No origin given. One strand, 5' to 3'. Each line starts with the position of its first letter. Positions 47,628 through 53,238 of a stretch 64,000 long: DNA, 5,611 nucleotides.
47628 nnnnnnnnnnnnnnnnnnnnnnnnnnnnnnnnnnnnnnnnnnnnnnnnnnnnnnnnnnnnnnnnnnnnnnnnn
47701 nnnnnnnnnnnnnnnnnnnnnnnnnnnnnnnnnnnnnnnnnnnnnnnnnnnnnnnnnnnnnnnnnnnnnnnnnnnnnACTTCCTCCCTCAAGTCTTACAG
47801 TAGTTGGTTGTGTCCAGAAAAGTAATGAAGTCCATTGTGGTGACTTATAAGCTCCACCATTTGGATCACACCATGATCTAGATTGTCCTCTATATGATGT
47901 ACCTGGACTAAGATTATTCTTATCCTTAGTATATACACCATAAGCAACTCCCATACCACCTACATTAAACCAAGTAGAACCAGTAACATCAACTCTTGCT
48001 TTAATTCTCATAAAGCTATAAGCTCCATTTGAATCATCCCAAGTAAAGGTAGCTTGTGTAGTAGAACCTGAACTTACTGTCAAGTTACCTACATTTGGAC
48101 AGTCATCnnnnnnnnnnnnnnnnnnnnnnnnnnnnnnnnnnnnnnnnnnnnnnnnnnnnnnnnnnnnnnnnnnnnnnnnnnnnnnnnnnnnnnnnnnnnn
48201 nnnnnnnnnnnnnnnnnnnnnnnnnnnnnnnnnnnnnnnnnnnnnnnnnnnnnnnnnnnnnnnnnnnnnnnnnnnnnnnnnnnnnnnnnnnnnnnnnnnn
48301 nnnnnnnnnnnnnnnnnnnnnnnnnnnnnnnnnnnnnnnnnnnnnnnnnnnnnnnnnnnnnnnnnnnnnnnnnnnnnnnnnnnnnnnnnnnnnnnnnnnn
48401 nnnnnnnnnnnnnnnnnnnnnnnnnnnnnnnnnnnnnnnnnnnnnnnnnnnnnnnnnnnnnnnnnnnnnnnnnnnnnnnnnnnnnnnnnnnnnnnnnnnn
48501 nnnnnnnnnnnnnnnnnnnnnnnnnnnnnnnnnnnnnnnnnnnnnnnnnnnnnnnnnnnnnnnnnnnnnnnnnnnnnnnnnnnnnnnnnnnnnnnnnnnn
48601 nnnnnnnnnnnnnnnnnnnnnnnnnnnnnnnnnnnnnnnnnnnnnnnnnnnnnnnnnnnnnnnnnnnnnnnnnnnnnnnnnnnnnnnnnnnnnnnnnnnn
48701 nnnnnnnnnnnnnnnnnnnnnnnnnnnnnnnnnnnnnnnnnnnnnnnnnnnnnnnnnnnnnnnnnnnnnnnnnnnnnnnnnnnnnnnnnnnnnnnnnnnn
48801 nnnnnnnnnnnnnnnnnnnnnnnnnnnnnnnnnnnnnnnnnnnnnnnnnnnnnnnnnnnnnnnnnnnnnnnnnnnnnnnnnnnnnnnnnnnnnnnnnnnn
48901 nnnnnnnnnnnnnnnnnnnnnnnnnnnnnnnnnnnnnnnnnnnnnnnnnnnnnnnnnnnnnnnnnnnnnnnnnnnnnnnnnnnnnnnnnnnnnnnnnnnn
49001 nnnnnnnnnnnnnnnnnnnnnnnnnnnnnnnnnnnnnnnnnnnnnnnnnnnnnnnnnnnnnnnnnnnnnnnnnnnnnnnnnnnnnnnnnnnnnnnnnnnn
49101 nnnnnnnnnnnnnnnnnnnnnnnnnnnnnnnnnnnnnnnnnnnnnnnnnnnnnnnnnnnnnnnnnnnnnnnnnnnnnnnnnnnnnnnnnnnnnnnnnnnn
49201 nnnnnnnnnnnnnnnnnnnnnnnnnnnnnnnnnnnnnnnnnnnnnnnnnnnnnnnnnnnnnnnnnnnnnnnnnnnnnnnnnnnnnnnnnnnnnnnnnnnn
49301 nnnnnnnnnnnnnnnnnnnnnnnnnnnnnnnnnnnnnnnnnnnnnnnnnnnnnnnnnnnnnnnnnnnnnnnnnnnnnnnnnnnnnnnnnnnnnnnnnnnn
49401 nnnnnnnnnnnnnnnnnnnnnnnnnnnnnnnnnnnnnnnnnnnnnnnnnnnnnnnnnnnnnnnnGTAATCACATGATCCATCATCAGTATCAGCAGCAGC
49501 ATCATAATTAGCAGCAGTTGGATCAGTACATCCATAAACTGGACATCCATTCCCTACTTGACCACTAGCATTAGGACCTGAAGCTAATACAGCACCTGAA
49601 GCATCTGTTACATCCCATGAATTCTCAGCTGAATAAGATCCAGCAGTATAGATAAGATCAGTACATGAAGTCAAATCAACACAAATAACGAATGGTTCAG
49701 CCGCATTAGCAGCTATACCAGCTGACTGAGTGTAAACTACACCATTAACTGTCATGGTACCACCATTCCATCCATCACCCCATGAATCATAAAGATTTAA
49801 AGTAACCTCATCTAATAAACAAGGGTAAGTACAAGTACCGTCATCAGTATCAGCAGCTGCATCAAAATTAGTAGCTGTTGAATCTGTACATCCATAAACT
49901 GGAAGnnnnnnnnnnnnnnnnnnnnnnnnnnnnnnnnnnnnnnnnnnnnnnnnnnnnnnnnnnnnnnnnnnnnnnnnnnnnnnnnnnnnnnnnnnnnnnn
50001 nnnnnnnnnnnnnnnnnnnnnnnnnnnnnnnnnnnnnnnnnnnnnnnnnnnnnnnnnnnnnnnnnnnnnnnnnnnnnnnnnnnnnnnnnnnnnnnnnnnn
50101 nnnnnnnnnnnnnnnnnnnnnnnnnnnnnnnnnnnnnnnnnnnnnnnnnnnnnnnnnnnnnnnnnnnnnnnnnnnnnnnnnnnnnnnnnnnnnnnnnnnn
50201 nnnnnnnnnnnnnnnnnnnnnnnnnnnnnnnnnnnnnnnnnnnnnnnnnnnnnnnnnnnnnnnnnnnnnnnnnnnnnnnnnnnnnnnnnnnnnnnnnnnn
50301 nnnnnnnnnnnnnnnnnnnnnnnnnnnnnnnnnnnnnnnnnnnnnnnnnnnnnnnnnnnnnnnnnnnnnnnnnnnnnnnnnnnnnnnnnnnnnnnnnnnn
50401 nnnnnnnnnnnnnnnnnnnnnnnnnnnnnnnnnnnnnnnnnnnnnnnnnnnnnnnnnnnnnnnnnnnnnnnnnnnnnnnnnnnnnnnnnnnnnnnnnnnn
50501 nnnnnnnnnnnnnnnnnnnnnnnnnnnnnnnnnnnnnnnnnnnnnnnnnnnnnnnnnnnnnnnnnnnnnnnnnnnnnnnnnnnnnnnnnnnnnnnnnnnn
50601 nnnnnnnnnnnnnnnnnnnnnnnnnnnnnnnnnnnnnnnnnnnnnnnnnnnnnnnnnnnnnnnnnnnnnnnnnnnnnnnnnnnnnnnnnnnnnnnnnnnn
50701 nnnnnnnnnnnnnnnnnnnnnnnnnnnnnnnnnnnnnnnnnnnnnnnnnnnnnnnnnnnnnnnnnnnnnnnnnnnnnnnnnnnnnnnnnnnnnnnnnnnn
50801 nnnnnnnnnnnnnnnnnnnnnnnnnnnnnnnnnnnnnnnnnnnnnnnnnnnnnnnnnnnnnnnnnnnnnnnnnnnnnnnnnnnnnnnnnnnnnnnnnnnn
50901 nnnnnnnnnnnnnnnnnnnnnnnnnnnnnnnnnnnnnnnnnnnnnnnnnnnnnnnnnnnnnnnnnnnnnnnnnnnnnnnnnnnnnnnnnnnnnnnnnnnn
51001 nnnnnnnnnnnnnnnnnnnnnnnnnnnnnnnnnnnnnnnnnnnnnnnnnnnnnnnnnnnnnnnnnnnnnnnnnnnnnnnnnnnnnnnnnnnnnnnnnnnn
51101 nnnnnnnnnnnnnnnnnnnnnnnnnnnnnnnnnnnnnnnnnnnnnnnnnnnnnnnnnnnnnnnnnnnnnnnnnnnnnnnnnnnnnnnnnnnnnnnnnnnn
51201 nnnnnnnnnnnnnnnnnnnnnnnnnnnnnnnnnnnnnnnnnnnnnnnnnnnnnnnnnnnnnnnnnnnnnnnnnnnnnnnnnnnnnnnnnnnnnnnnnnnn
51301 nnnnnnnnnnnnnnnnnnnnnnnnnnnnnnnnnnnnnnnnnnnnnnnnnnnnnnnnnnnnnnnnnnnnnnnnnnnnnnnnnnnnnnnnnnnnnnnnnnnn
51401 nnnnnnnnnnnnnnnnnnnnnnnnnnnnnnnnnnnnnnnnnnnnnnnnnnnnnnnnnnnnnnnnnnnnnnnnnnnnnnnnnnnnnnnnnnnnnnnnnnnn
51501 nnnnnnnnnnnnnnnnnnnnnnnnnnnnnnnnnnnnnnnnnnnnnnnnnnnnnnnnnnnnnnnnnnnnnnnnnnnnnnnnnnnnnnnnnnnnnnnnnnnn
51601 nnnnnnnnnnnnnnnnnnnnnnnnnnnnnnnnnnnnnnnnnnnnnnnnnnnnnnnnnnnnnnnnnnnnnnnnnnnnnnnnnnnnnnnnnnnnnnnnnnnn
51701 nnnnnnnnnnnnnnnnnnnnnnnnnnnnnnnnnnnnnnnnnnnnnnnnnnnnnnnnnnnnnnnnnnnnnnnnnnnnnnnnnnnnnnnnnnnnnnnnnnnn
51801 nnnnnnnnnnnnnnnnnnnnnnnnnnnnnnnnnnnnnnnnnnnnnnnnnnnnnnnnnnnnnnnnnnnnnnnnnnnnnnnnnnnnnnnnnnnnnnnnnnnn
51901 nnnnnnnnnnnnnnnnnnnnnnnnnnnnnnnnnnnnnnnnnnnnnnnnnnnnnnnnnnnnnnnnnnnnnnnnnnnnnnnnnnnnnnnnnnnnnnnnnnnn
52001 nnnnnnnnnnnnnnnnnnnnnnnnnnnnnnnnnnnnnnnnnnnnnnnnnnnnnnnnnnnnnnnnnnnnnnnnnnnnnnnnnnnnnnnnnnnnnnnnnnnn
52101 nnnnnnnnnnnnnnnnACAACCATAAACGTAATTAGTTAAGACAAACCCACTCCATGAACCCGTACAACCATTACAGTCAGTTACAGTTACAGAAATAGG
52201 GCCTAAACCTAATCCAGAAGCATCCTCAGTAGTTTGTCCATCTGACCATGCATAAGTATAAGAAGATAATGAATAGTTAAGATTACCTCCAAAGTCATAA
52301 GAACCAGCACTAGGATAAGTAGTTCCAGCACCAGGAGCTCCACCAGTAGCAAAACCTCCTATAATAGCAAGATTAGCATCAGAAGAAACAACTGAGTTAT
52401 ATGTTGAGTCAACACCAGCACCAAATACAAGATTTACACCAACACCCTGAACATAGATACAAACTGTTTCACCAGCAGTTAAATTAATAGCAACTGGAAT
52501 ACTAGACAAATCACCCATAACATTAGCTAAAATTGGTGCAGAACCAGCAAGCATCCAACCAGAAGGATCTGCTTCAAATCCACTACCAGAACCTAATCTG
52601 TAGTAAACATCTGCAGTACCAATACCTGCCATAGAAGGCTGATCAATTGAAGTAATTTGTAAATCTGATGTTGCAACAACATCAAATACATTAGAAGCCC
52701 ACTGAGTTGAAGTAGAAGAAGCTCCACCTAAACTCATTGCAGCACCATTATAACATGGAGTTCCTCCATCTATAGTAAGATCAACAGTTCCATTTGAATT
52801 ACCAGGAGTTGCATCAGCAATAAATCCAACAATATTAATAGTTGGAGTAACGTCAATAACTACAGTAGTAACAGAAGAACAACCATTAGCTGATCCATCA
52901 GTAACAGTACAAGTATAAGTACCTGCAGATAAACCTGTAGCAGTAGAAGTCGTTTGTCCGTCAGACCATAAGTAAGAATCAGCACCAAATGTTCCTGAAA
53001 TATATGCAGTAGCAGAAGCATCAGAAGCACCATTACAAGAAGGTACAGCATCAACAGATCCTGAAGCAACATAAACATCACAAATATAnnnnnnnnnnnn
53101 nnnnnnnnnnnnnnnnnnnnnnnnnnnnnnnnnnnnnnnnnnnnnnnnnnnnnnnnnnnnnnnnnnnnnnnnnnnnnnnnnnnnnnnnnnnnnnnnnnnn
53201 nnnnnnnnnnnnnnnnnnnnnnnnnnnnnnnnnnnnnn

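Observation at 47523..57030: A roughly 3,190-aa acidic T9SS surface protein built from uncharacterised GDGWNG modules and DDGSC knots, with a cupredoxin head and two MAM domains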

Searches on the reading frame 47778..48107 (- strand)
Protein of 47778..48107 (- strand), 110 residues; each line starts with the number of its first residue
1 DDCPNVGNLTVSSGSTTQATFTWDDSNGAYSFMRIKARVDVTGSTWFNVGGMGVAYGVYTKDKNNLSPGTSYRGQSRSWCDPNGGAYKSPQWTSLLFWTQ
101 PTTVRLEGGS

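Call 8: search_protein_families(library=pfam, proteins=[window:47778-48107:-], max_evalue=10)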
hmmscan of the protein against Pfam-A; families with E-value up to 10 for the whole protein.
seq(110 aa): 1 family
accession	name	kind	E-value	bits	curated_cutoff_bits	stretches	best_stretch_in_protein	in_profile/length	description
PF00041.27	fn3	-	0.0073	16.9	25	1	6-73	3-63/84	Fibronectin type III domain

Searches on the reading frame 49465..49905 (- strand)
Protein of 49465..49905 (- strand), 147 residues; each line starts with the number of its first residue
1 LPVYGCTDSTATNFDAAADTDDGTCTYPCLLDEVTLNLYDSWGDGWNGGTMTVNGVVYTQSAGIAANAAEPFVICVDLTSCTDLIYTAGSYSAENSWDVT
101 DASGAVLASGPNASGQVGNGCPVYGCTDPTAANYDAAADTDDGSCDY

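Call 25: predict_structure(alignment_id=A2)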
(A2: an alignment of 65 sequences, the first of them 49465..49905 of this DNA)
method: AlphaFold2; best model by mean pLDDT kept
length: 147 residues; sequences in the alignment: 65
mean_pLDDT: 93.9   pTM: 0.73
mean pLDDT of the five models: 93.9, 92.9, 92.3, 92.2, 92.1
residues with pLDDT >= 90: 124; 70-90: 23; 50-70: 0; < 50: 0
segments of 3 or more residues with pLDDT < 50: none
pLDDT, mean of each block of 10 residues (from residue 1): 93 95 89 96 95 95 91 94 97 97 96 94 92 92 91
secondary structure, 60 per line:
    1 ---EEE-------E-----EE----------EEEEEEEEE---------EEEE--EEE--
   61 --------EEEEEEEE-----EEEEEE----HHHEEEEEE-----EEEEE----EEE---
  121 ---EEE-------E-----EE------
elements in order: E4-6 E32-40 E50-53 E56-58 E69-76 E82-87 E95-100 E106-110 E115-117 E124-126

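Call 28: fold_search(model_id=the predicted structure, library=pdb)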
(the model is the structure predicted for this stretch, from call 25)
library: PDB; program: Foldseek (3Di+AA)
matches with E <= 10: 866; with E <= 0.001: 0
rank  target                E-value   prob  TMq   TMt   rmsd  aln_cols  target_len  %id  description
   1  2xfd_A                2.5e-02  0.97  0.34  0.42   5.0       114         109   11  vCBM60 in complex with cellobiose (released 2010-06-16)
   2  2w46_B                4.9e-02  0.23  0.20  0.22  15.0       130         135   13  CBM35 from Cellvibrio japonicus Abf62 (released 2009-01-27)
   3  2xhh                  5.2e-02  0.89  0.27  0.32   4.3        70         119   14  Circular permutation provides an evolutionary link between two families of calcium-dependent carbohydrate binding module (released 2010-07-21)
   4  3l9b                  7.7e-02  0.33  0.22  0.24  10.1       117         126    8  Crystal Structure of Rat Otoferlin C2A (released 2011-01-19)
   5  4npj_B                1.1e-01  0.30  0.22  0.14  11.9       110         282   17  Extended-Synaptotagmin 2, C2A- and C2B-domains (released 2014-01-29)
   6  2kzb_MODEL_1_A        1.1e-01  0.15  0.18  0.22  14.2       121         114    6  Solution structure of alpha-mannosidase binding domain of Atg19 (released 2010-07-21)
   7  4xoh_C                1.4e-01  0.66  0.28  0.18   5.2        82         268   11  Mechanistic insights into anchorage of the contractile ring from yeast to humans (released 2015-07-15)
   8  2ox5_E                1.6e-01  0.57  0.28  0.37   8.8        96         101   14  The SoxYZ complex of Paracoccus pantotrophus (released 2007-05-22)
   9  2a5z_A                1.6e-01  0.15  0.16  0.11  14.4       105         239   10  Crystal Structure of Protein of Unknown Function SO2946 from Shewanella oneidensis MR-1 (released 2005-08-16)
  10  9g4n_C                1.9e-01  0.57  0.28  0.10  10.4        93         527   11  Glycoside Hydrolase Family 157 from Labilibaculum antarcticum (LaGH157) E224A mutant in complex with Laminaritriose an (released 2025-05-21)
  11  4xed                  1.9e-01  0.44  0.22  0.30  13.5        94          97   14  PKD domain of M14-like peptidase from Thermoplasmatales archaeon SCGC AB-540-F20 (released 2015-05-13)
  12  1lox                  2.1e-01  0.33  0.26  0.09   7.2       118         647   11  RABBIT RETICULOCYTE 15-LIPOXYGENASE (released 1998-11-04)
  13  8em5_A                2.2e-01  0.66  0.32  0.45   5.1        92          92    8  Mycobacterium thermoresistible MmpS5 (released 2023-09-27)
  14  2a5z_C                2.2e-01  0.11  0.15  0.10  14.6       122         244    9  Crystal Structure of Protein of Unknown Function SO2946 from Shewanella oneidensis MR-1 (released 2005-08-16)
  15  2w87_A                2.4e-01  0.15  0.20  0.20  11.7        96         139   14  Xyl-CBM35 in complex with glucuronic acid containing disaccharide. (released 2009-01-27)
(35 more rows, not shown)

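Call 29: search_protein_representatives(alignment_id=A2)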
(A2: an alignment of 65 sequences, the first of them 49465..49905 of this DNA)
Query: 65 sequences, 155 profile positions. Proteins with E-value up to 0.001 (for the whole library): 8612; up to 1e-10: 4667; up to 1e-30: 578. The best 150 are listed.
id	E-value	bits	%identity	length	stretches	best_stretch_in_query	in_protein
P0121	1.3e-275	918.4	-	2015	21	11-142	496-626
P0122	1.1e-206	694.5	-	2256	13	17-143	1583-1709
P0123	8.3e-185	623.4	-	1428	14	11-143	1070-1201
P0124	1.2e-175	593.7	-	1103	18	11-141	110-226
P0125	1.7e-156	531.5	-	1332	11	11-146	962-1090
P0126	2.0e-134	459.8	-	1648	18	14-120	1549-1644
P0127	1.0e-131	451.0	-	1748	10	17-109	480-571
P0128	4.4e-131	448.9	-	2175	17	11-141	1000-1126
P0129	1.3e-123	424.6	-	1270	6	15-142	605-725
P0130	2.0e-122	420.8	-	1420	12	22-141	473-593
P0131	2.2e-120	414.2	-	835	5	18-140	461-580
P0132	9.0e-120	412.2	-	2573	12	19-141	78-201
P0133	2.8e-118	407.3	-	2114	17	17-142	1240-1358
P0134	4.4e-113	390.5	-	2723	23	11-142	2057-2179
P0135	2.3e-96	336.2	-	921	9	21-142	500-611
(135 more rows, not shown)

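Call 36: search_protein_families(library=pfam, alignment_id=A3, max_evalue=0.0001)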
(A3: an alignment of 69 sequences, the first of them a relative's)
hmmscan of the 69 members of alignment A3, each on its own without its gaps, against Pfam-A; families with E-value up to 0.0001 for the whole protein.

A. member 1, P0124 (1103 aa): 0 families

B. families by the number of members that match (of 69 scanned): 21 families
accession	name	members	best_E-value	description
PF18962.6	Por_Secre_tail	12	1.1e-12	Secretion system C-terminal sorting domain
PF00041.27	fn3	11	9.5e-31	Fibronectin type III domain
PF00629.30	MAM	6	2.4e-23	MAM domain, meprin/A5/mu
PF16656.11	Pur_ac_phosph_N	6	5e-12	Purple acid Phosphatase, N-terminal domain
PF23759.1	GBD_T9SS_assoc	2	3.3e-10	Galactose binding domain-like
PF07653.23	SH3_2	2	2.3e-06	Variant SH3 domain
PF05547.17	Peptidase_M6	1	3.9e-19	Immune inhibitor A peptidase M6, catalytic domain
PF00404.24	Dockerin_1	1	3e-11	Dockerin type I domain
PF11617.13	Cu-binding_MopE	1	2.6e-09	Putative metal-binding motif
PF13860.13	FlgD_ig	1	6.1e-08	FlgD Ig-like domain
PF18370.7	RGI_lyase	1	6.5e-08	Rhamnogalacturonan I lyases beta-sheet domain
PF00057.23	Ldl_recept_a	1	9.3e-08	Low-density lipoprotein receptor domain class A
PF00932.25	LTD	1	9e-07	Lamin Tail Domain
PF04151.21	PPC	1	1.6e-06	Bacterial pre-peptidase C-terminal domain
PF07411.17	DUF1508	1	3.2e-06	Domain of unknown function (DUF1508)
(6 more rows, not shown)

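Call 49: search_solved_structures(query=A2, max_evalue=10, show_alignments=3)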
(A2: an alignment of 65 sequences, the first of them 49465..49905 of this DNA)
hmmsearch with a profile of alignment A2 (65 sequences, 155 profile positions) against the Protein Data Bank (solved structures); distinct sequences matched with E-value up to 10: 7.
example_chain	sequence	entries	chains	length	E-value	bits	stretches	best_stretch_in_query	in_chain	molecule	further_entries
4jo3_H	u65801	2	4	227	0.0017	21.5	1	34-122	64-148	monoclonal anti-HIV-1 gp120 V3 antibody R20 heavy chain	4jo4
2hv2_A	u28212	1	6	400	0.044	16.9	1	16-62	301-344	Hypothetical protein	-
5n7e_A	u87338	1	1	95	0.28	14.3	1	53-87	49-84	Mb(Bcr-DH_4)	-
8rmo_H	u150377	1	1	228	0.33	14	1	23-83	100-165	anti-FLAG M2 heavy chain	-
2ofc_A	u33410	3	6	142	0.67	13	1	35-82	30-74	Sclerotium rolfsii lectin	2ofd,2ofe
4yld_A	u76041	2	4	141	0.7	13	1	35-82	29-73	Sclerotium Rolfsii lectin variant 1 (SSR1) | Lectin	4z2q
4qrk_A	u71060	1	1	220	1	12.5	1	73-101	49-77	Hypothetical protein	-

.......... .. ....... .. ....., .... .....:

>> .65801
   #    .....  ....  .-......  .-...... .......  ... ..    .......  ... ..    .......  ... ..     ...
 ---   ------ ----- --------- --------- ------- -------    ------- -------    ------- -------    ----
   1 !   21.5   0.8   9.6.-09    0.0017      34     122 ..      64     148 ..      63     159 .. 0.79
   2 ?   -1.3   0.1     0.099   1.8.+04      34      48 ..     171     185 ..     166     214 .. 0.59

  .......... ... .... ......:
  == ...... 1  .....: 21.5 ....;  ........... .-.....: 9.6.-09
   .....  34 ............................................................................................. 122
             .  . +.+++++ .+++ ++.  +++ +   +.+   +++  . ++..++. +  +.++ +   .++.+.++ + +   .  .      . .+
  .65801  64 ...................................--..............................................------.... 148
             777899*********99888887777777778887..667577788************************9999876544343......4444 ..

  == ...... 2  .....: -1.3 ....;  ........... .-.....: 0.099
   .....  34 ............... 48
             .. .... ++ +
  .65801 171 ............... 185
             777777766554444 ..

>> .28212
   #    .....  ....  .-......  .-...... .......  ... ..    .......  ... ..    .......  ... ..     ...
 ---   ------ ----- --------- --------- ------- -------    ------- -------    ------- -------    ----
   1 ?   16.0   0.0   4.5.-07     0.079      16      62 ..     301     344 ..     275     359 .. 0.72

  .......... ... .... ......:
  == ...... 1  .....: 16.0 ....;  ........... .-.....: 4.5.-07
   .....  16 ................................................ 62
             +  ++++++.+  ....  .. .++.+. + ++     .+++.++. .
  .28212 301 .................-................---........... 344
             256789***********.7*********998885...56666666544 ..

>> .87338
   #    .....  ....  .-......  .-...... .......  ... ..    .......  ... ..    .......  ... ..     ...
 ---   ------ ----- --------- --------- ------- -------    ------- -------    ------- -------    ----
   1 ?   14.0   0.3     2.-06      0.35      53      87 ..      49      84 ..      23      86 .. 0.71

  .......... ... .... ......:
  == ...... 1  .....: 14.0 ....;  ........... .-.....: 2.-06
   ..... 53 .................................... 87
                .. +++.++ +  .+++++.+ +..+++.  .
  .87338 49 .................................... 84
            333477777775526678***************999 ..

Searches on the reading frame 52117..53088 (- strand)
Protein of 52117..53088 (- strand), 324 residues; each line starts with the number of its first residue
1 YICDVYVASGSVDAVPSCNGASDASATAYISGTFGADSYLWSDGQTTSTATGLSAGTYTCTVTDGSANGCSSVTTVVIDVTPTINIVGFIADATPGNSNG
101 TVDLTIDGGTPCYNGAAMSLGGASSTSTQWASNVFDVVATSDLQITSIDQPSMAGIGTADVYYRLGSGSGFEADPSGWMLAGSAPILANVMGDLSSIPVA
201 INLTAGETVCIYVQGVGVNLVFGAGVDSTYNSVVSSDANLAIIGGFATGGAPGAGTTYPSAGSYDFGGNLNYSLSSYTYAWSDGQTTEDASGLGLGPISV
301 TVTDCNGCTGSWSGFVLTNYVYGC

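Call 8: search_protein_families(library=pfam, proteins=[window:52117-53088:-], max_evalue=10)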
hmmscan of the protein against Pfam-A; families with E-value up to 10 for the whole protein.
seq(324 aa): 2 families
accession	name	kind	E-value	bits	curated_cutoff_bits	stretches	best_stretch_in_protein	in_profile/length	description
PF13573.12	SprB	-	0.00012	22.1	28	3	16-46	7-37/37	SprB repeat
PF13895.12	Ig_2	-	0.0024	18.5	27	1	40-77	40-78/79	Immunoglobulin domain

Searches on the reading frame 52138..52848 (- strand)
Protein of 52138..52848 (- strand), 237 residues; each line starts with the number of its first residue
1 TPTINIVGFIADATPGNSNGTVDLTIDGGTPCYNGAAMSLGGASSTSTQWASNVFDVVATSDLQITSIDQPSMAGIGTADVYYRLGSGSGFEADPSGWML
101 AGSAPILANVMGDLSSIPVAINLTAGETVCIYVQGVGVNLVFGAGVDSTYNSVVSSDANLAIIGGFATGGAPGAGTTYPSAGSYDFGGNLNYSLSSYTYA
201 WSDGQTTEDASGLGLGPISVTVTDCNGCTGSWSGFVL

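Call 85: search_solved_structures(query=window:52138-52848:-, max_evalue=10)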
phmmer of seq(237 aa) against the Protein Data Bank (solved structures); distinct sequences matched with E-value up to 10: 2.
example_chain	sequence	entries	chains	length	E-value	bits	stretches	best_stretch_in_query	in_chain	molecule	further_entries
6thd_2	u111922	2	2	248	0.1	15.4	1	37-99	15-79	Genome polyprotein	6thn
1bev_2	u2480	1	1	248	0.11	15.4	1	37-99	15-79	BOVINE ENTEROVIRUS COAT PROTEINS VP1 TO VP4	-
